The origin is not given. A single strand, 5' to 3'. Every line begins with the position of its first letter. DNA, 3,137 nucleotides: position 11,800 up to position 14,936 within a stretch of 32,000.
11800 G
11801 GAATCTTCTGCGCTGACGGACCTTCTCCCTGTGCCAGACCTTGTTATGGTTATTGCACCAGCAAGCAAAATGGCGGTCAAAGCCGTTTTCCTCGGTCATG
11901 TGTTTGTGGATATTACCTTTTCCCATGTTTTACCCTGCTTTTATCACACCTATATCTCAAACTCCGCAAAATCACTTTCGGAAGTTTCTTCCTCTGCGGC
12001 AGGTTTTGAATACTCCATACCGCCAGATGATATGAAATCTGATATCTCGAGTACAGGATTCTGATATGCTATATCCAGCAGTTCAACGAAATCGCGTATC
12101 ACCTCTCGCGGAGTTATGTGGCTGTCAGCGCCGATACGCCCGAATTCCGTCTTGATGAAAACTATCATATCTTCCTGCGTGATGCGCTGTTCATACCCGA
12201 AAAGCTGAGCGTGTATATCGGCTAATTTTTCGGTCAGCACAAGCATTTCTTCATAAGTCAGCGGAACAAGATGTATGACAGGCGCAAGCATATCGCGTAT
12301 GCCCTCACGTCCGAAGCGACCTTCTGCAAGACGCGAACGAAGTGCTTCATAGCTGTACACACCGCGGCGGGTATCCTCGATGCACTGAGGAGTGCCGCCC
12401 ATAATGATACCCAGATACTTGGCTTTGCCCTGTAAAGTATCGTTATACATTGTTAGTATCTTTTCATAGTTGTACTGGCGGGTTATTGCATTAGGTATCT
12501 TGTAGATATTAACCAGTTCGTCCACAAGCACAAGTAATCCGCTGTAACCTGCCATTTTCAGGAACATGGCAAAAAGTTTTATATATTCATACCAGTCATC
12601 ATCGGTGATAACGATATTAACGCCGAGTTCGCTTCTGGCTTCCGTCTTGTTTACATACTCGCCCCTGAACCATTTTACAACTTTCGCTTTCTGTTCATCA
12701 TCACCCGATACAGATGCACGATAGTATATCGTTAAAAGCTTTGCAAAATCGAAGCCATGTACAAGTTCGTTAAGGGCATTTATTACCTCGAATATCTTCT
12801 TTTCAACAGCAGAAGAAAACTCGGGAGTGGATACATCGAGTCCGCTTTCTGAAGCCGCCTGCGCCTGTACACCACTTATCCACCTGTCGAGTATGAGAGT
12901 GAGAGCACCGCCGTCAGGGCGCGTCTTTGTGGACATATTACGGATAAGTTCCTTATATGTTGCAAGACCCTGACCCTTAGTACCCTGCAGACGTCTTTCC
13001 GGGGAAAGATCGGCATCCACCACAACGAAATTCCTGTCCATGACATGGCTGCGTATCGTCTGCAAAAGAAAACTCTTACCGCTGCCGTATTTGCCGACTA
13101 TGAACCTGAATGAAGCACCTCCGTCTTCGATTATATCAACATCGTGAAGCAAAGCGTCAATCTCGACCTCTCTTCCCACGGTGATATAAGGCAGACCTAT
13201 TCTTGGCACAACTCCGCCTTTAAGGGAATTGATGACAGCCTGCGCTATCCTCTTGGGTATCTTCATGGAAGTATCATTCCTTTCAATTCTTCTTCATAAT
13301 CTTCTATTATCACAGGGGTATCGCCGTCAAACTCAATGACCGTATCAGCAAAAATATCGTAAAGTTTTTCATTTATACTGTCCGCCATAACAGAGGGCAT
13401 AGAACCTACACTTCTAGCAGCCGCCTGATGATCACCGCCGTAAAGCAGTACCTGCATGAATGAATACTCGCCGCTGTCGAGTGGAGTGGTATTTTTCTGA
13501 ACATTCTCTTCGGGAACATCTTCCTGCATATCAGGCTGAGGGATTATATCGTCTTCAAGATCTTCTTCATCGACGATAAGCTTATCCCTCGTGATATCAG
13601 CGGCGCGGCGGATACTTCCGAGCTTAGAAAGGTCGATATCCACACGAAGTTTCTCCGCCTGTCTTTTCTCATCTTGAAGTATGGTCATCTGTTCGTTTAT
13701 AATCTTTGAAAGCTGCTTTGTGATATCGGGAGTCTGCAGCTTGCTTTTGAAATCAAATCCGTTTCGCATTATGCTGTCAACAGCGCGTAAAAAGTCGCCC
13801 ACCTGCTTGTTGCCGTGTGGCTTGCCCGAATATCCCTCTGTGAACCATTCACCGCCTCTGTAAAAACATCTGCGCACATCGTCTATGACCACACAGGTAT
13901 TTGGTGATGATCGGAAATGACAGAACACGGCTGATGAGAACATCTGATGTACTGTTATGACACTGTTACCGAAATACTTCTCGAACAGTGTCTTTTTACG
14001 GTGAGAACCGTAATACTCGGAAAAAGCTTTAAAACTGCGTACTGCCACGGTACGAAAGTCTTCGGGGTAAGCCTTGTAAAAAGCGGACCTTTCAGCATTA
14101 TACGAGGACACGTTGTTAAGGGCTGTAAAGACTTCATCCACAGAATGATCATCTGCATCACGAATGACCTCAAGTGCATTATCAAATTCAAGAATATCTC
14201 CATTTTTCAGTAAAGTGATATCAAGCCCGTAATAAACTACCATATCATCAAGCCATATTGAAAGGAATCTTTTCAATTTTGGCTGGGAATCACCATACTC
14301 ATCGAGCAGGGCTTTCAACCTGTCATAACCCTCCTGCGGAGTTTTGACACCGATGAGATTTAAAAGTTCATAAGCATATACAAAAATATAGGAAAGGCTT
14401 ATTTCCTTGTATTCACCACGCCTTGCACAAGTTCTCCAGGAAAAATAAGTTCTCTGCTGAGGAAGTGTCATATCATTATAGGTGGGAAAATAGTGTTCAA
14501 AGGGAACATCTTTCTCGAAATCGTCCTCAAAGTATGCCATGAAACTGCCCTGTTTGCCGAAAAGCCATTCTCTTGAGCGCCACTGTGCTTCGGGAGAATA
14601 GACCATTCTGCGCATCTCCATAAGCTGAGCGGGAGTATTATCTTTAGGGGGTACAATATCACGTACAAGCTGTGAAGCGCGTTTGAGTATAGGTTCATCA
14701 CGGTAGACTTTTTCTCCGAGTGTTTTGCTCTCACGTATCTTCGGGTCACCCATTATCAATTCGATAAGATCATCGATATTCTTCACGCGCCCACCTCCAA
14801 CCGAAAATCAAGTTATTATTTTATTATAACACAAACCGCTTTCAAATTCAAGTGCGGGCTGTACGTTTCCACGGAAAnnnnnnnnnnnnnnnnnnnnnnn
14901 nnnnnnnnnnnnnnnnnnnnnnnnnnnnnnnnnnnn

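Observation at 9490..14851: Three-gene TerB-N/TerB-C + BrxD-like ATPase + Lhr-like helicase operon: a Shango-type anti-phage system candidate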

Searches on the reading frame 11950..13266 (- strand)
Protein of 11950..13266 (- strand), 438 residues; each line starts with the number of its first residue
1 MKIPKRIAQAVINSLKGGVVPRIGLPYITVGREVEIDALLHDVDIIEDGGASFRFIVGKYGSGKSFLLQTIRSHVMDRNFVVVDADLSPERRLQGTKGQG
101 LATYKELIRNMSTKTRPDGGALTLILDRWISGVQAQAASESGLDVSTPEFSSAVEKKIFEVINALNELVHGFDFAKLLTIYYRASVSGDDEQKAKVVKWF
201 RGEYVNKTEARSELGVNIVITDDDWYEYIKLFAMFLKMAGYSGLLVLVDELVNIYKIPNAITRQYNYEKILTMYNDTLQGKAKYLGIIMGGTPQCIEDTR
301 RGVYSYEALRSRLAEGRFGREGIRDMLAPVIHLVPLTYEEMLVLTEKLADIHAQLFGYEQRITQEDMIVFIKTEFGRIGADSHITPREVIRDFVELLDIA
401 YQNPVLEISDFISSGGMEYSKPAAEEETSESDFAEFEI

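Call 3: search_protein_families(library=pfam, proteins=[window:11950-13266:-], max_evalue=0.01)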
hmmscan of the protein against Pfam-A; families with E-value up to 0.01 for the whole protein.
window:11950-13266:- (438 aa): 3 families
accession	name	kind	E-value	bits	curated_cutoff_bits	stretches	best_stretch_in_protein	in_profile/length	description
PF10923.14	BrxC_BrxD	-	7e-170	565.8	22.2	1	3-412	1-410/414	BREX system ATP-binding protein BrxC/D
PF13191.12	AAA_16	-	1.5e-06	29.3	32.6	1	30-84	3-57/167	AAA ATPase domain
PF01637.24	ATPase_2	-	0.00026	21.3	33.2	0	31-82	3-51/225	ATPase domain predominantly from Archaea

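Call 4: search_protein_families(library=padloc, proteins=[window:11950-13266:-], max_evalue=0.01)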
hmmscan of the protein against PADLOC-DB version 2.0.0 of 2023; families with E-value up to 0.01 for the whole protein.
window:11950-13266:- (438 aa): 3 families
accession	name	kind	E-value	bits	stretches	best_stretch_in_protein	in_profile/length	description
PDLC03959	SngB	-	2e-192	638.1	1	2-437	5-438/439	-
PDLC02494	BrxD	-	2.3e-45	153.6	1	3-403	4-401/440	BrxD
PDLC04140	mad8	-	0.008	13.7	0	39-86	16-66/314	mads_8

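Call 5: search_protein_families(library=ncbifam, proteins=[window:11950-13266:-], max_evalue=0.01)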
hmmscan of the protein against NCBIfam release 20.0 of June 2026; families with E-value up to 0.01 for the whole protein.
window:11950-13266:- (438 aa): 2 families
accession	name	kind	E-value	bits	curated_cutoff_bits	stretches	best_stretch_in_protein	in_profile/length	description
NF033438.1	BREX_BrxD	equivalog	4.5e-45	154.5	350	1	7-402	4-396/423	BREX system ATP-binding protein BrxD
NF047389.1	ATPase_Sll1717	subfamily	0.0019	17.4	75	0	53-88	31-64/454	P-loop ATPase, Sll1717 family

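Call 23: search_solved_structures(query=window:11950-13266:-, max_evalue=0.01)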
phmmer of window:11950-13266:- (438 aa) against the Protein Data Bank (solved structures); distinct sequences matched with E-value up to 0.01: 0.

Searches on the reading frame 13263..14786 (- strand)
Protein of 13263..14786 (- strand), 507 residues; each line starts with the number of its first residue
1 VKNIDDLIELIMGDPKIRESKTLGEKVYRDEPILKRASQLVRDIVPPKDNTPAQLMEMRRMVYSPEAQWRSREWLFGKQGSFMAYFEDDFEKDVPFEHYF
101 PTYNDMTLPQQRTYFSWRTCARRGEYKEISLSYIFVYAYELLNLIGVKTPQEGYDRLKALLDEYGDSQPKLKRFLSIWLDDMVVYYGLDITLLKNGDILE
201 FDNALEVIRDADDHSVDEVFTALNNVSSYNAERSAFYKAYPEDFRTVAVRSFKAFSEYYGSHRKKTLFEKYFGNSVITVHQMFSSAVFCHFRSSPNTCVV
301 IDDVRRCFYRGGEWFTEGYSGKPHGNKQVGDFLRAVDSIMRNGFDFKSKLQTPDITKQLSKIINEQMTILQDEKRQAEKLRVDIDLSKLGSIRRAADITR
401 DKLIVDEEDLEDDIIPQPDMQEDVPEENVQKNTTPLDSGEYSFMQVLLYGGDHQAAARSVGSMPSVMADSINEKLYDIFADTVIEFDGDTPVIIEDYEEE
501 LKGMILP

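Call 3: search_protein_families(library=pfam, proteins=[window:13263-14786:-], max_evalue=0.01)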
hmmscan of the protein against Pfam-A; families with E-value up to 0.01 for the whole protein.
window:13263-14786:- (507 aa): 2 families
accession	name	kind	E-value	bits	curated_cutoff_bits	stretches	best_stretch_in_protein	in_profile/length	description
PF13208.11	TerB_N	-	3.6e-31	109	25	1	70-242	28-184/207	TerB N-terminal domain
PF15615.11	TerB_C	-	3.3e-22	79.7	26.3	1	371-502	6-148/148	TerB-C domain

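Call 4: search_protein_families(library=padloc, proteins=[window:13263-14786:-], max_evalue=0.01)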
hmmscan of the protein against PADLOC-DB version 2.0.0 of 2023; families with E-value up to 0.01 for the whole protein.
window:13263-14786:- (507 aa): 1 family
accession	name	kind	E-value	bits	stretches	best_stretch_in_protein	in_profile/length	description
PDLC03958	SngA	-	6.1e-76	255.1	1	24-505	50-527/528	-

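Call 5: search_protein_families(library=ncbifam, proteins=[window:13263-14786:-], max_evalue=0.01)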
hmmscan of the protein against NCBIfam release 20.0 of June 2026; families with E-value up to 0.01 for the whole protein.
window:13263-14786:- (507 aa): 0 families

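Call 19: find_related_loci(query=window:13263-14786:-, collection=genome_contigs, flank=10000)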
Query window:13263-14786:- (507 aa) in genome_contigs; peptide patterns used: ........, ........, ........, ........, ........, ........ (x = any residue, [..] = any of these).
136 stretches matched a pattern; 13 encode a relative of the query (tblastn E <= 1e-3); 11 distinct loci.
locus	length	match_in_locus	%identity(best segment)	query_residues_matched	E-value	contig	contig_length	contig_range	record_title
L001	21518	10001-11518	81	1-506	0e+0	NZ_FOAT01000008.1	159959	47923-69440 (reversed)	Ruminococcus albus strain KH2T6, whole genome shotgun sequence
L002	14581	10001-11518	63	1-507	0e+0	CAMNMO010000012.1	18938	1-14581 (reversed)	MAG: uncultured Ruminococcus sp. isolate SRR873597_bin.128_metaWRAP_v1.3_MAG genome assembly, contig: NODE.6802_length_1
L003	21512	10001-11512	59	1-507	0e+0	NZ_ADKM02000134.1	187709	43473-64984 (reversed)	Ruminococcus albus 8 contig00050, whole genome shotgun sequence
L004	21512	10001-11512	59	1-507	0e+0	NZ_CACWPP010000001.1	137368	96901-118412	MAG: uncultured Ruminococcus sp. isolate RUG10798, whole genome shotgun sequence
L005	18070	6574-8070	59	1-507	0e+0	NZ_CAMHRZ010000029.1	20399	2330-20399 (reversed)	MAG: uncultured Ruminococcus sp. isolate SRR11784290_bin.30_metaWRAP_v1.3_MAG ERZ12202736.1500, whole genome shotgun seq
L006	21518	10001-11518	81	1-506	0e+0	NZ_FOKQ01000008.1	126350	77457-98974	Ruminococcus albus strain AR67, whole genome shotgun sequence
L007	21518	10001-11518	77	1-506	0e+0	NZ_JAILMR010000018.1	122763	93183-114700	MAG: Ruminococcus sp. isolate RUI259 k141_8337507_flag=0_multi=21.0685_len=122763, whole genome shotgun sequence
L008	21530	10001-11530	66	1-507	0e+0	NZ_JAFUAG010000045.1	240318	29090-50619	MAG: Ruminococcus sp. isolate RGIG4311 Roe_deer_Duodenum-2__c1948, whole genome shotgun sequence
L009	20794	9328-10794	39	1-505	4e-104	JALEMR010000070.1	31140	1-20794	MAG: Oscillospiraceae bacterium isolate SUG144 k141_4102565, whole genome shotgun sequence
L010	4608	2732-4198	38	1-505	6e-101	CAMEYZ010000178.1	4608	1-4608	MAG: uncultured Clostridia bacterium isolate SRR11489789_bin.86_metaWRAP_v1.3_MAG genome assembly, contig: ERZ11466733.3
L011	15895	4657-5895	24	94-506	2e-21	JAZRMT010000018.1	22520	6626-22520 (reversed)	MAG: Eubacteriales bacterium isolate T1900045419_YK20190109.MAGScoT_cleanbin_000039 SGB_7039_k141_711587, whole genome s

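Call 24: search_solved_structures(query=window:13263-14786:-, max_evalue=1)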
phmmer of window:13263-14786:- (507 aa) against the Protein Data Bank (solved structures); distinct sequences matched with E-value up to 1: 0.

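Call 27: search_protein_families(library=pfam, proteins=[L005:9380-9877:+, L008:12843-13334:+, L005:9874-10056:+], max_evalue=0.01)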
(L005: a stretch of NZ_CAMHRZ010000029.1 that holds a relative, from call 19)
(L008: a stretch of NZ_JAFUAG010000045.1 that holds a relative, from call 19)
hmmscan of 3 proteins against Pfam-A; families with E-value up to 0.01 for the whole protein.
L005:9380-9877:+ (165 aa): 8 families
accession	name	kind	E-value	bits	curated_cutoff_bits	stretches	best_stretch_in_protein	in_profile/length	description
PF13207.12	AAA_17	-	5.3e-06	27.2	27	1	8-31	2-25/136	AAA domain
PF13238.12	AAA_18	-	4.3e-05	24.4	29.4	1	4-58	1-45/128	AAA domain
PF13521.12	AAA_28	-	8.6e-05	23.2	27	1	3-83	1-78/164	AAA domain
PF08433.16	KTI12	-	0.0001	22.3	22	1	1-53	1-51/271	Chromatin associated protein KTI12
PF13671.12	AAA_33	-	0.00018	22.3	27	1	4-29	2-27/143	AAA domain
PF13189.12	Cytidylate_kin2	-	0.001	19.7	28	1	10-68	8-68/176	Cytidylate kinase-like family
PF03029.23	ATP_bind_1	-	0.0041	17.4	27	1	6-28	1-23/240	Conserved hypothetical ATP binding protein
PF13401.12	AAA_22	-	0.0083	16.9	27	0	4-60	8-61/130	AAA domain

L008:12843-13334:+ (163 aa): 6 families
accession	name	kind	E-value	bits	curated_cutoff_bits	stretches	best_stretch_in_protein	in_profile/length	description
PF13238.12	AAA_18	-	0.0002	22.3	29.4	1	6-28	1-23/128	AAA domain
PF13671.12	AAA_33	-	0.00038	21.2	27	1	6-24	2-20/143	AAA domain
PF13521.12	AAA_28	-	0.00038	21.2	27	1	5-32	1-28/164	AAA domain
PF05729.18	NACHT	-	0.0066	16.7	26.7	1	6-27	3-24/167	NACHT domain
PF13401.12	AAA_22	-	0.0067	17.2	27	0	6-24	8-26/130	AAA domain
PF13207.12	AAA_17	-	0.007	17.1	27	0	10-31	2-23/136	AAA domain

L005:9874-10056:+ (60 aa): 0 families

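Call 33: find_homologous_proteins(query=window:13263-14786:-, max_evalue=0.00001)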
Query window:13263-14786:- (507 aa): 2077 proteins with E <= 0.00001 among 8000 candidates; the best 120 are listed.
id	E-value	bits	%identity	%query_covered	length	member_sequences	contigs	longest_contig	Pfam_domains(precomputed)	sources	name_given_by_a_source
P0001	0.0e+0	1106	95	100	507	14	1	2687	PF13208.12,PF15615.12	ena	-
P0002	5.7e-287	971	83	100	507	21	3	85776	PF13208.12,PF15615.12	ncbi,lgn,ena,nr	ncbi:MAG: hypothetical protein E7494_11900 [Ruminococcus albus]|nr:hypothetical protein [Ruminococcu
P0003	3.2e-281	952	81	100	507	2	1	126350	PF13208.12,PF15615.12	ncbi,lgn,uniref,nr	ncbi:TerB N-terminal domain-containing protein [Ruminococcus albus]|uniref:TerB-C domain-containing 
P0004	2.1e-280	949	81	100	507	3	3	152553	PF13208.12,PF15615.12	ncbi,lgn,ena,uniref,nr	ncbi:MAG: TerB N-terminal domain-containing protein [Ruminococcus sp.]|uniref:TerB N-terminal domain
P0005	6.0e-269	911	79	100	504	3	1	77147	PF13208.12,PF15615.12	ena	-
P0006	7.0e-266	901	78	100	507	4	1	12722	PF13208.12,PF15615.12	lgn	-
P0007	2.8e-217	741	66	100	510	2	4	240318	PF13208.12,PF15615.12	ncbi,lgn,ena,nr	ncbi:MAG: TerB N-terminal domain-containing protein [Ruminococcus sp.]|nr:TerB N-terminal domain-con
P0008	5.8e-217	740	65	100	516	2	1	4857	PF13208.12,PF15615.12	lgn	-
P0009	7.9e-206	703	61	100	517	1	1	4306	PF13208.12,PF15615.12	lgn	-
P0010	1.0e-204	699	61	100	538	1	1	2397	PF13208.12,PF15615.12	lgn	-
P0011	3.2e-203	694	63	100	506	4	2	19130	PF13208.12,PF15615.12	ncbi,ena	-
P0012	5.7e-201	687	61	100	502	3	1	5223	PF13208.12,PF15615.12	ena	-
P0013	4.6e-198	677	60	100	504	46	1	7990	PF13208.12,PF15615.12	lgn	-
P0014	4.2e-194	664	59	100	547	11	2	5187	PF13208.12,PF15615.12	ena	-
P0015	6.0e-193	661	59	100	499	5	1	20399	PF13208.12,PF15615.12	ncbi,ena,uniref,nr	ncbi:TerB N-terminal domain-containing protein [uncultured Ruminococcus sp.]|uniref:TerB N-terminal 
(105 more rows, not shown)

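Call 47: predict_structure(alignment_id=A1)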
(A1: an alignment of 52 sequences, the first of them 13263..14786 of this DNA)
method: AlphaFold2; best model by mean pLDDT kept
length: 507 residues; sequences in the alignment: 52
mean_pLDDT: 85.0   pTM: 0.61
mean pLDDT of the five models: 85.0, 84.5, 84.0, 83.6, 83.4
residues with pLDDT >= 90: 332; 70-90: 89; 50-70: 40; < 50: 46
segments of 3 or more residues with pLDDT < 50: 28-46, 405-429
pLDDT, mean of each block of 10 residues (from residue 1): 62 62 50 43 50 91 88 94 95 91 94 96 95 97 95 97 94 94 92 82 94 97 97 96 97 96 93 94 91 76 91 91 93 97 93 93 97 88 70 82 50 37 39 85 93 90 92 92 90 92 86
secondary structure, 60 per line:
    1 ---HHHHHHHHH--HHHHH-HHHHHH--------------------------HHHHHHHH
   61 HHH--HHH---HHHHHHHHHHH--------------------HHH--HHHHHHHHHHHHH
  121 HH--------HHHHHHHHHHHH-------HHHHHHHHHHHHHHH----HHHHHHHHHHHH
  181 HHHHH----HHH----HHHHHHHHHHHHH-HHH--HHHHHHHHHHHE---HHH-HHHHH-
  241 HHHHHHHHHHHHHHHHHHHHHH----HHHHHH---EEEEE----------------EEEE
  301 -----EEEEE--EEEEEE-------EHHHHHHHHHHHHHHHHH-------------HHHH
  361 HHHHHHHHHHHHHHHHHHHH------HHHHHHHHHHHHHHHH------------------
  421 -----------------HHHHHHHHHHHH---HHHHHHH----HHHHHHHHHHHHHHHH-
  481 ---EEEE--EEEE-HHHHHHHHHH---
elements in order: H4-12 H15-19 H21-26 H53-63 H72-82 H108-122 H131-142 H150-164 H169-185 H197-209 H216-226 H235-239 H241-262 H267-272 E276-280 E297-300 E306-310 E313-318 H327-343 H357-380 H387-402 H438-449 H453-459 H464-479 E484-487 E490-493 H495-504

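Call 52: fold_search(model_id=the predicted structure, library=pdb)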
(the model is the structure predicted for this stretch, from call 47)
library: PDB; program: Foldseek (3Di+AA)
matches with E <= 10: 151; with E <= 0.001: 0
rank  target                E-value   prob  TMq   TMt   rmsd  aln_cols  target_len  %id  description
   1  8wpa_D                4.8e-01  0.97  0.12  0.51   3.4        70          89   23  Crystal Structure of the Acinetobacter baumannii LysR family regulator AceR DNA-binding domain (H32) (released 2025-04-16)
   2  5y9s_C                7.5e-01  0.75  0.11  0.18   4.8        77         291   18  Crystal structure of VV2_1132, a LysR family transcriptional regulator (released 2018-03-28)
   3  7dco_A                7.5e-01  0.04  0.10  0.04  21.4       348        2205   13  Cryo-EM structure of the activated spliceosome (Bact complex) at an atomic resolution of 2.5 angstrom (released 2021-03-17)
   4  8p0g_A                1.2e+00  0.04  0.05  0.05  22.5       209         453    8  Thogoto virus polymerase in Mode A conformation and bound to 35-mer loop promoter RNA (released 2024-05-22)
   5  5fo5                  1.2e+00  0.72  0.12  0.46   4.2        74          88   15  Structure of the DNA-binding domain of Escherichia coli methionine biosynthesis regulator MetR (released 2016-06-08)
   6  9y6s_6Y               1.2e+00  0.06  0.05  0.21  16.9       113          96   14  96-nm repeat of the Leishmania tarentolae doublet microtubule (released 2025-12-17)
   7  5y9s_D                1.3e+00  0.54  0.11  0.17   5.1        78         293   18  Crystal structure of VV2_1132, a LysR family transcriptional regulator (released 2018-03-28)
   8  2esn_D                1.4e+00  0.77  0.12  0.18   3.7        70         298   16  The crystal structure of probable transcriptional regulator PA0477 from Pseudomonas aeruginosa (released 2005-11-01)
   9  3fxq_A                1.4e+00  0.84  0.11  0.18   3.5        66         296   11  Crystal structure of the LysR-type transcriptional regulator TsaR (released 2010-01-26)
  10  3hhg_B                1.4e+00  0.77  0.11  0.18   3.7        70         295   16  Structure of CrgA, a LysR-type transcriptional regulator from Neisseria meningitidis. (released 2009-07-07)
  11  1b9n_A                1.5e+00  0.82  0.11  0.21   3.6        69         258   19  REGULATOR FROM ESCHERICHIA COLI (released 2000-03-15)
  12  6exn_A                1.5e+00  0.03  0.10  0.04  20.9       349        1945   13  Post-catalytic P complex spliceosome with 3' splice site docked (released 2018-01-17)
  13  2esn_C                1.6e+00  0.75  0.12  0.18   3.7        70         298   16  The crystal structure of probable transcriptional regulator PA0477 from Pseudomonas aeruginosa (released 2005-11-01)
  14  4pzj                  1.7e+00  0.63  0.11  0.52   4.0        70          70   10  1.60 Angstrom resolution crystal structure of a transcriptional regulator of the LysR family from Eggerthella lenta DSM  (released 2014-04-23)
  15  7trv_A                1.7e+00  0.57  0.11  0.44   4.1        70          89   24  Crystal Structure of the DNA-Binding Domain of the LysR family Transcriptional Regulator YfbA from Yersinia pestis (released 2022-02-09)
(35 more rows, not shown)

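Call 55: search_protein_families(library=phrogs, proteins=[L005:9380-9877:+], max_evalue=0.01)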
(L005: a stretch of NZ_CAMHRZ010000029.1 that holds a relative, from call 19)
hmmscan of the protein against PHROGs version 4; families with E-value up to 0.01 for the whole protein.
L005:9380-9877:+ (165 aa): 6 families
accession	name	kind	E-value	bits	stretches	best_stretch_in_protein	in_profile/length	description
phrog_761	-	other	2.3e-05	25.2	1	4-34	22-52/362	thymidylate kinase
phrog_2071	-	other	5.1e-05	24.2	1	5-37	20-51/282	ATPase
phrog_10255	-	other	0.00028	21.7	1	1-47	1-48/230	kinase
phrog_2107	-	other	0.001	19.8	1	2-38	4-40/201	thymidylate kinase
phrog_3757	-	unknown function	0.0061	17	1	2-33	127-158/367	-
phrog_800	-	head and packaging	0.0078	15.8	0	4-54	35-79/511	terminase small subunit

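Call 78: search_protein_families(library=ncbifam, proteins=[L005:9380-9877:+, L008:12843-13334:+], max_evalue=0.001)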
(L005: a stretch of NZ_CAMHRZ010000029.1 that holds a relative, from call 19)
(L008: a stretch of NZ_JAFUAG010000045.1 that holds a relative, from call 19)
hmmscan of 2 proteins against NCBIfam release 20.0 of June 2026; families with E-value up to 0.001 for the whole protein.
L005:9380-9877:+ (165 aa): 7 families
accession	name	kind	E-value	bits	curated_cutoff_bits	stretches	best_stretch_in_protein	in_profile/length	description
NF005994.0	PRK08118.1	equivalog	4.8e-38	130.9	215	1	1-161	1-167/172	DNA topology modulation protein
NF005576.0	PRK07261.1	equivalog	4.9e-18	65.4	224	1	3-162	2-168/171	DNA topology modulation protein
NF001386.0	PRK00279.2-4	equivalog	4.2e-05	23.3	256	1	2-91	3-93/220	adenylate kinase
NF004861.0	PRK06217.1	equivalog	0.00029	20.3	203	1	1-94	1-99/183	hypothetical protein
NF005115.0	PRK06547.1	equivalog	0.00042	19.7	173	1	4-37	18-52/172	hypothetical protein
NF010555.0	PRK13949.1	equivalog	0.00055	20.1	180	1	1-45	1-43/175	shikimate kinase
TIGR01351.1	adk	subfamily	0.00087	19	168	0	3-27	1-25/212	adenylate kinase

L008:12843-13334:+ (163 aa): 5 families
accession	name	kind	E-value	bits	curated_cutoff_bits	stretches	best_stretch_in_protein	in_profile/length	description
NF005994.0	PRK08118.1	equivalog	3.7e-31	108.5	215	1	5-160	3-164/172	DNA topology modulation protein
NF005576.0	PRK07261.1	equivalog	5.8e-14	52.2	224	1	5-157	2-161/171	DNA topology modulation protein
NF004861.0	PRK06217.1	equivalog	0.00021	20.7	203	1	4-101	2-104/183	hypothetical protein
NF001386.0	PRK00279.2-4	equivalog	0.00027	20.6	256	0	6-31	5-30/220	adenylate kinase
TIGR01351.1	adk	subfamily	0.00028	20.6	168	0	5-29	1-25/212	adenylate kinase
